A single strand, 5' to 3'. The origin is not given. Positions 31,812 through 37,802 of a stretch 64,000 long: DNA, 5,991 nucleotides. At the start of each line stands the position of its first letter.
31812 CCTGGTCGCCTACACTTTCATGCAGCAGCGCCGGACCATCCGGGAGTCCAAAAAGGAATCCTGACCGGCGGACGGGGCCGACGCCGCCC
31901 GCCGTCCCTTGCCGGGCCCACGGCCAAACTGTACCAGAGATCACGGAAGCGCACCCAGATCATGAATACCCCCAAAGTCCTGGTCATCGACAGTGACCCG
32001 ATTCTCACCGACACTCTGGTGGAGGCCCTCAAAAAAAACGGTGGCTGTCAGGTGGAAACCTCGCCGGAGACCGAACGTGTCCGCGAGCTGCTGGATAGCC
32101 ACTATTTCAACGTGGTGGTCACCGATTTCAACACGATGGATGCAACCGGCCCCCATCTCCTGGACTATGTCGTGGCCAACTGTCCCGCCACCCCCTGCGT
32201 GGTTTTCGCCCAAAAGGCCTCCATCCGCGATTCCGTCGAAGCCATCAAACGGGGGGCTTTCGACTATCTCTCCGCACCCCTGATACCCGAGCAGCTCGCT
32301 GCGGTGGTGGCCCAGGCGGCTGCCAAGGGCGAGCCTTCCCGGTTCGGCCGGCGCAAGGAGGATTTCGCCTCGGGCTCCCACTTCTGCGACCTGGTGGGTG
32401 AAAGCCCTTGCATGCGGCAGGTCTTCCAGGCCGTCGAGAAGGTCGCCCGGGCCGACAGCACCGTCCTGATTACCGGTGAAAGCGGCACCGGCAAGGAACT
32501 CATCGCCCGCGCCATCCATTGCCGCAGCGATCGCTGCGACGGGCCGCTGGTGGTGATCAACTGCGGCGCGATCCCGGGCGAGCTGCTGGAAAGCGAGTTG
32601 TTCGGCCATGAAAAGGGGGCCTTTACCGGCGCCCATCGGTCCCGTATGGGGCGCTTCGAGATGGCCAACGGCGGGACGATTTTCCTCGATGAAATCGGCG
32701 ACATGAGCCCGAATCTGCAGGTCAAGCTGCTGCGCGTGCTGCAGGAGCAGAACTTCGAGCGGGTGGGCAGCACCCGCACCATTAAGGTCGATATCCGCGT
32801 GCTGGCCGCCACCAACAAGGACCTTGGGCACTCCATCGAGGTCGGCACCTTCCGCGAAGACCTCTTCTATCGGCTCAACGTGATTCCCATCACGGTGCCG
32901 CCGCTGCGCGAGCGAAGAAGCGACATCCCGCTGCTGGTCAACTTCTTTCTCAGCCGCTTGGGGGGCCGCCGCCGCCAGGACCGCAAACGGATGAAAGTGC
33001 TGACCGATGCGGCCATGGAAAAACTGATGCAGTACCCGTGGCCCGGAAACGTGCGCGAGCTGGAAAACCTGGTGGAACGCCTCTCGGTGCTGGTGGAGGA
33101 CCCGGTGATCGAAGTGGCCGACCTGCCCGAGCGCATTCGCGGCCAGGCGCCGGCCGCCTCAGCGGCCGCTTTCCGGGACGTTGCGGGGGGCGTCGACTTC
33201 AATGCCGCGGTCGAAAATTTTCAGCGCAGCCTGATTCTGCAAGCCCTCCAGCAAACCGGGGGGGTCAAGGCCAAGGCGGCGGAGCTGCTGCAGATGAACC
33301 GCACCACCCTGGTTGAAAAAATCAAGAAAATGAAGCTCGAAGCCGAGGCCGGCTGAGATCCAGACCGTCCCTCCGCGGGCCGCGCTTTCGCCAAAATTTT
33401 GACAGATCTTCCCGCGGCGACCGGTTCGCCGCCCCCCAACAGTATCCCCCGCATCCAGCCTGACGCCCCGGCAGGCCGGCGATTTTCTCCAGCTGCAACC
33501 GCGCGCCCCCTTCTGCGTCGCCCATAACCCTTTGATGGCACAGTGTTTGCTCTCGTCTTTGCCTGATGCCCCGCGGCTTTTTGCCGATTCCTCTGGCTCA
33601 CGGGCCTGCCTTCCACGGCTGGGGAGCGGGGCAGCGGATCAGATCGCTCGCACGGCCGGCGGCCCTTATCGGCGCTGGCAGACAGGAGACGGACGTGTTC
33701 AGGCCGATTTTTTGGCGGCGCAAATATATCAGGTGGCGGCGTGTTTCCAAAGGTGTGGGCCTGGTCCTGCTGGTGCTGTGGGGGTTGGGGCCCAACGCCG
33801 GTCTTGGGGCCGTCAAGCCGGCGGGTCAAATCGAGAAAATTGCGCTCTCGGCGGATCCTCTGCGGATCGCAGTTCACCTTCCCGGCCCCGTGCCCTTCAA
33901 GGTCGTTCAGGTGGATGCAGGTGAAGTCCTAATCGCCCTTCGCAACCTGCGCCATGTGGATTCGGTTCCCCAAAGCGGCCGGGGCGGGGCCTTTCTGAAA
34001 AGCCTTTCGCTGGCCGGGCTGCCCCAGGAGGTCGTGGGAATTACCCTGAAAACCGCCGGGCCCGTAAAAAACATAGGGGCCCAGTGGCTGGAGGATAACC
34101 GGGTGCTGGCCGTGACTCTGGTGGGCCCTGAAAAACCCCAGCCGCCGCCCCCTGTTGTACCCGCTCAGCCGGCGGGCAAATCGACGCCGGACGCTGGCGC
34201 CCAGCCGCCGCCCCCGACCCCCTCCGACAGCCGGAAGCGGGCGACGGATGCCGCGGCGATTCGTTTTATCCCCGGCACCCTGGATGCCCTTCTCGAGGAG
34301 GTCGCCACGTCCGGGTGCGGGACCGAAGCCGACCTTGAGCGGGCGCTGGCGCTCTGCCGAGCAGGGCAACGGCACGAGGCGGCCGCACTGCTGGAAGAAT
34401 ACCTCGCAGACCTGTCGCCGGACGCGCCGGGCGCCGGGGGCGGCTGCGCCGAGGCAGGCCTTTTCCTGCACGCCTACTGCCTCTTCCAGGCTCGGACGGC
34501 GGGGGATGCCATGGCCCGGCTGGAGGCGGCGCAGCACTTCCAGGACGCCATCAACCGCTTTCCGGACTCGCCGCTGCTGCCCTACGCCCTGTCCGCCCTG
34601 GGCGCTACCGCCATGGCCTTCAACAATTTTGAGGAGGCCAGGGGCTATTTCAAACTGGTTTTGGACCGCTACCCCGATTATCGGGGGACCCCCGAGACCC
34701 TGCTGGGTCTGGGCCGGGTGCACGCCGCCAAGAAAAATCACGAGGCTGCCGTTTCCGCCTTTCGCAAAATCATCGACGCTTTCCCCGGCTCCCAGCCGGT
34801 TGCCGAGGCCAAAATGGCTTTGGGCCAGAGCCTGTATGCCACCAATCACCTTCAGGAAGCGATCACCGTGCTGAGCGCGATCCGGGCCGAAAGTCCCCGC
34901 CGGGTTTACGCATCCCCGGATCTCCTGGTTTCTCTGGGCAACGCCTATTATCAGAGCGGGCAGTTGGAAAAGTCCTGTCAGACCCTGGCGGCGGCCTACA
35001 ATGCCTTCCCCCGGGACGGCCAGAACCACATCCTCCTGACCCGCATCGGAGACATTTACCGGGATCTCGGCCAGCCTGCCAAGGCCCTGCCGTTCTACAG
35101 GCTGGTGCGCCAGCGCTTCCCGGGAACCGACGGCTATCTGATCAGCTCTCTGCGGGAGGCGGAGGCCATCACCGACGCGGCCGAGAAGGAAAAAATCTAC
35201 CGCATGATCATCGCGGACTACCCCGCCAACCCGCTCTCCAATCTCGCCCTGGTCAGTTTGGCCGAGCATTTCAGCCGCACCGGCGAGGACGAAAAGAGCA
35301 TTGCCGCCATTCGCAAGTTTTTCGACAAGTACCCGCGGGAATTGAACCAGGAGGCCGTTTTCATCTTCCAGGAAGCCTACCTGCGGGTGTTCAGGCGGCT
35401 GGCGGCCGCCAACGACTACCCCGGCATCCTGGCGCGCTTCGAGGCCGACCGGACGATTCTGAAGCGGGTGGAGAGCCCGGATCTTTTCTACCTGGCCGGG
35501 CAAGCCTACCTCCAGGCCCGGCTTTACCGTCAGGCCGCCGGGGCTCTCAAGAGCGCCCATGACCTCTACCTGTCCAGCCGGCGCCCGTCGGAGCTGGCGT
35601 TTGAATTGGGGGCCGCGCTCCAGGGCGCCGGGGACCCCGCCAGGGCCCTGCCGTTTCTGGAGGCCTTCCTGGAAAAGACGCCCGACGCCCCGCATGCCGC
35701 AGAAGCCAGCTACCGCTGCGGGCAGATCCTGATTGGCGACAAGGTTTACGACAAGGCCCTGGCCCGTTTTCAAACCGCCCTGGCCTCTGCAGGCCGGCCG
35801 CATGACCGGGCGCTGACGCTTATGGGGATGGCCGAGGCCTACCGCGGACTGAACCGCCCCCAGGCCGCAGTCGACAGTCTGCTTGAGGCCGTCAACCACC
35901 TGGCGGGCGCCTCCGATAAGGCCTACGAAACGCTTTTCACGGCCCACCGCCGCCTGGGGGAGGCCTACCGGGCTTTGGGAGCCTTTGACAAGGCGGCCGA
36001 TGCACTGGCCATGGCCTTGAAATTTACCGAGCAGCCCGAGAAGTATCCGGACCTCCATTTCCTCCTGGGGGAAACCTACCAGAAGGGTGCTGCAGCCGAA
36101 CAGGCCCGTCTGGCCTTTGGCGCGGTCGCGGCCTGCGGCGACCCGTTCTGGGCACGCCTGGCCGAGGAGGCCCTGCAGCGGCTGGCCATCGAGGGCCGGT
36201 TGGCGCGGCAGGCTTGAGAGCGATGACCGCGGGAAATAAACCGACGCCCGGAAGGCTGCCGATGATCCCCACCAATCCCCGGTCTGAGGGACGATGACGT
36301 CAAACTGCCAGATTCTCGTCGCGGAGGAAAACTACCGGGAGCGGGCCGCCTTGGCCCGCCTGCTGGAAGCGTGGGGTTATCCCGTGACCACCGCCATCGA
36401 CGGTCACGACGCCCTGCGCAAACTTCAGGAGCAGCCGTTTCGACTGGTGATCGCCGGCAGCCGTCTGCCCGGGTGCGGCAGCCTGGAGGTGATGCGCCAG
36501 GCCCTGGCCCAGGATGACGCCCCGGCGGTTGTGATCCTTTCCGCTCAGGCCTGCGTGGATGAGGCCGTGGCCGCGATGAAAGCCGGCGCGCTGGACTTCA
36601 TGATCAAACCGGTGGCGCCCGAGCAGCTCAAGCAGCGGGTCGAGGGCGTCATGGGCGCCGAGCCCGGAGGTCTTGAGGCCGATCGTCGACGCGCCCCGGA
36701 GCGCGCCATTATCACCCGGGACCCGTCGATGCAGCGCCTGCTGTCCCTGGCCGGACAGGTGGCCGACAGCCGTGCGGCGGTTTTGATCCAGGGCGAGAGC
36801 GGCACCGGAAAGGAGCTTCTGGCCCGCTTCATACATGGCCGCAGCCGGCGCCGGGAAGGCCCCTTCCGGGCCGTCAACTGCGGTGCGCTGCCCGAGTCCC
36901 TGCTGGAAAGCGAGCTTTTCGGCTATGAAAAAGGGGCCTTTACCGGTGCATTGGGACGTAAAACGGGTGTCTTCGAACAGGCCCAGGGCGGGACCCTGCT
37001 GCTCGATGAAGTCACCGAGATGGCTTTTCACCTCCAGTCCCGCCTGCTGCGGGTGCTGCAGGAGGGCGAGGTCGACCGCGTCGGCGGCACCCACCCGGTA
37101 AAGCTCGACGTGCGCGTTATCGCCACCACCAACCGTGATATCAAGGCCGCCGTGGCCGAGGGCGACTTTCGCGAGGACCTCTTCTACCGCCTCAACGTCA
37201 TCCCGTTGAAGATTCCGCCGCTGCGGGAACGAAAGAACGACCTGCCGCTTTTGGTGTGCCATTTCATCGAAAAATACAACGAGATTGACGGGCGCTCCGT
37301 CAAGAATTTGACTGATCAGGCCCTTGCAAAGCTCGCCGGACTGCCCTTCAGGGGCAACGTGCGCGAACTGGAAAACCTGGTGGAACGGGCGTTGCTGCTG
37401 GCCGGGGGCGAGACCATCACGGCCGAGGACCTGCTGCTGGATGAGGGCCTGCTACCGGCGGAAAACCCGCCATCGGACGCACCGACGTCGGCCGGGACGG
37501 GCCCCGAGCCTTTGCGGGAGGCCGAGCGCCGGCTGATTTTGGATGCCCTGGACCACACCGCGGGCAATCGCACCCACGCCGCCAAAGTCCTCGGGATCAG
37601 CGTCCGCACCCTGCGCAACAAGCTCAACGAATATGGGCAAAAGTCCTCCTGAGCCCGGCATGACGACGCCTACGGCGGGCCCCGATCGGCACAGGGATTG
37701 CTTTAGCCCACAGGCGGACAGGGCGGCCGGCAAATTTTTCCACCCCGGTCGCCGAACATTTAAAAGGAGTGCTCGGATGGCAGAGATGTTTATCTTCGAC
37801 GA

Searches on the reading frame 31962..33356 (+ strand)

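Call 38: search_protein_families(library=pfam, proteins=[window:31962-33356:+], max_evalue=0.0001)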
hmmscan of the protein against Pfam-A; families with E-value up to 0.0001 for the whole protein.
window:31962-33356:+ (464 aa): 6 families
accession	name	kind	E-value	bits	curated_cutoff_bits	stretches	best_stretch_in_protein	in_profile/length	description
PF00158.32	Sigma54_activat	-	5.8e-74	247.8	20.2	1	144-310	1-167/168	Sigma-54 interaction domain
PF25601.1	AAA_lid_14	-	2.1e-26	92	27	1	316-401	1-83/87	AAA+ ATPase lid domain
PF14532.12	Sigma54_activ_2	-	2.4e-21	76.9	25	1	145-315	1-138/138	Sigma-54 interaction domain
PF02954.25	HTH_8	-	8.7e-14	51.4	22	1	417-456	2-41/42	Bacterial regulatory protein, Fis family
PF00072.30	Response_reg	-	1.7e-13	51.2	30.2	1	6-116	1-110/111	Response regulator receiver domain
PF07728.20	AAA_5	-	1.9e-06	28.4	22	1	168-286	2-123/139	AAA domain (dynein-related subfamily)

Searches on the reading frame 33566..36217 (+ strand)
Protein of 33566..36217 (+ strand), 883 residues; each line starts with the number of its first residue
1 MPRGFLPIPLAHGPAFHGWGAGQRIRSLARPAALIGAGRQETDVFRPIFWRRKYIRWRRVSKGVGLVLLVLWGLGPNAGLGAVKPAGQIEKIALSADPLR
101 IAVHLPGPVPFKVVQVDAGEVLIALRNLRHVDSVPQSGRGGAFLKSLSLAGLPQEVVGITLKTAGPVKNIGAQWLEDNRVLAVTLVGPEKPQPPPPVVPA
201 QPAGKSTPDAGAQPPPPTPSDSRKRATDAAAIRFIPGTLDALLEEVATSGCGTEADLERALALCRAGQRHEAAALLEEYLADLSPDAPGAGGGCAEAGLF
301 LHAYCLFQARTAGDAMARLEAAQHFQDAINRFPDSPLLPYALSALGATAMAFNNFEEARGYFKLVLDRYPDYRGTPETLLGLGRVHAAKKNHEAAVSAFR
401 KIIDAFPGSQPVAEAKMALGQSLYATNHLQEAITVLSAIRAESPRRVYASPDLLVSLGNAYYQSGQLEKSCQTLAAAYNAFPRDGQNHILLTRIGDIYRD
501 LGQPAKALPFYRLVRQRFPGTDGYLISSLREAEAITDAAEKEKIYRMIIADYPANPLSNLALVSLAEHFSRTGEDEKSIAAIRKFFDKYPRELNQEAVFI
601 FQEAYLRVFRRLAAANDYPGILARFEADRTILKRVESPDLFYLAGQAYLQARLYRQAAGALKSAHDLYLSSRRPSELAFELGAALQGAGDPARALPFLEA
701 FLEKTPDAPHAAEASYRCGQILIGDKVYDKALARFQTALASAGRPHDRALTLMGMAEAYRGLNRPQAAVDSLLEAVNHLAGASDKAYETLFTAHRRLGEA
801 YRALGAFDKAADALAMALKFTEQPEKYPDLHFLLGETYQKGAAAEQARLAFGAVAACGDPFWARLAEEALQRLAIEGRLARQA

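Call 38: search_protein_families(library=pfam, proteins=[window:33566-36217:+], max_evalue=0.0001)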
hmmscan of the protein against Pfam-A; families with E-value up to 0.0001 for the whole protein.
window:33566-36217:+ (883 aa): 15 families
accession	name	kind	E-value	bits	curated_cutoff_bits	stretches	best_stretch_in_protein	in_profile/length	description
PF07719.23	TPR_2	-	4.2e-26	89.3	27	0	793-820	3-30/34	Tetratricopeptide repeat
PF13428.12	TPR_14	-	3.3e-24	83.3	23.5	0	677-713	3-39/44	Tetratricopeptide repeat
PF13424.12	TPR_12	-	4.3e-23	81.7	30.1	2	341-406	5-75/77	Tetratricopeptide repeat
PF13174.12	TPR_6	-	8.3e-21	73.6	26.3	0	377-409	1-33/33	Tetratricopeptide repeat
PF13432.12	TPR_16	-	2.1e-18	66.9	32.7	1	345-409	3-64/65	Tetratricopeptide repeat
PF00515.34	TPR_1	-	3.2e-16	58.8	27.8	0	793-819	3-29/34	Tetratricopeptide repeat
PF13181.12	TPR_8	-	7.4e-16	57.3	25.7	0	377-406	2-31/34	Tetratricopeptide repeat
PF14559.12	TPR_19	-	7.9e-16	58.6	25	1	388-445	3-57/68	Tetratricopeptide repeat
PF13176.12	TPR_7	-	8.2e-16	57.1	27.9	0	793-819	1-27/36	Tetratricopeptide repeat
PF13525.12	YfiO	-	1.7e-10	41.4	25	0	639-719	6-86/203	Outer membrane lipoprotein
PF12895.13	ANAPC3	-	5.8e-07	30.1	27.2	0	374-437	21-80/82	Anaphase-promoting complex, cyclosome, subunit 3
PF13374.12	TPR_10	-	4.6e-06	26.9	27.5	0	341-369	4-32/42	Tetratricopeptide repeat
PF13414.12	TPR_11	-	8.4e-06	25.8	26.8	0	798-840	1-40/42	TPR repeat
PF09976.15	TPR_21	-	2.9e-05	24.3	25.5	0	683-738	84-139/193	Tetratricopeptide repeat-like domain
PF20308.4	TPR-S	-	7e-05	23.8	27.6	0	391-481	1-82/102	Tetratricopeptide Repeats-Sensor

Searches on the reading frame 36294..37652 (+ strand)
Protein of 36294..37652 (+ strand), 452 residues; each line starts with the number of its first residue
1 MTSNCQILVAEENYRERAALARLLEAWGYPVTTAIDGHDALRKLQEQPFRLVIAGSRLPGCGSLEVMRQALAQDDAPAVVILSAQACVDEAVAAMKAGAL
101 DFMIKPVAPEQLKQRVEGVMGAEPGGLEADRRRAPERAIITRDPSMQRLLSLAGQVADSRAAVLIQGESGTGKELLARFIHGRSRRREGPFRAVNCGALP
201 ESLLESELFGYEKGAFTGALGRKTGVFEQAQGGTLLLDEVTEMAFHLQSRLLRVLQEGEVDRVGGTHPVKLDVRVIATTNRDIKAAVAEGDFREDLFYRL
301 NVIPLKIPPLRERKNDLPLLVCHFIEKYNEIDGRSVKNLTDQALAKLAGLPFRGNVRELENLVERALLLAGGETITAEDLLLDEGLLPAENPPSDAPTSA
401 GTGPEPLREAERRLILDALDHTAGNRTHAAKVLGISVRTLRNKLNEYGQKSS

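Call 38: search_protein_families(library=pfam, proteins=[window:36294-37652:+], max_evalue=0.0001)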
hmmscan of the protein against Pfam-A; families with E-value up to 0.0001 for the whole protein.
window:36294-37652:+ (452 aa): 7 families
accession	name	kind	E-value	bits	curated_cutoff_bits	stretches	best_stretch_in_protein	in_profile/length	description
PF00158.32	Sigma54_activat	-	9.5e-70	234.1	20.2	1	139-305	1-167/168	Sigma-54 interaction domain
PF25601.1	AAA_lid_14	-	1.3e-21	76.6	27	1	311-380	1-70/87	AAA+ ATPase lid domain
PF14532.12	Sigma54_activ_2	-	2.1e-20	73.8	25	1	145-310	6-138/138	Sigma-54 interaction domain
PF00072.30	Response_reg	-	4.8e-18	65.8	30.2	1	7-117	1-111/111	Response regulator receiver domain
PF02954.25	HTH_8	-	1.6e-15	57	22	1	407-447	2-42/42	Bacterial regulatory protein, Fis family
PF07728.20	AAA_5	-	5.1e-07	30.2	22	1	163-281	2-123/139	AAA domain (dynein-related subfamily)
PF13191.12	AAA_16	-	3.7e-05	24.7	32.6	0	141-215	4-85/167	AAA ATPase domain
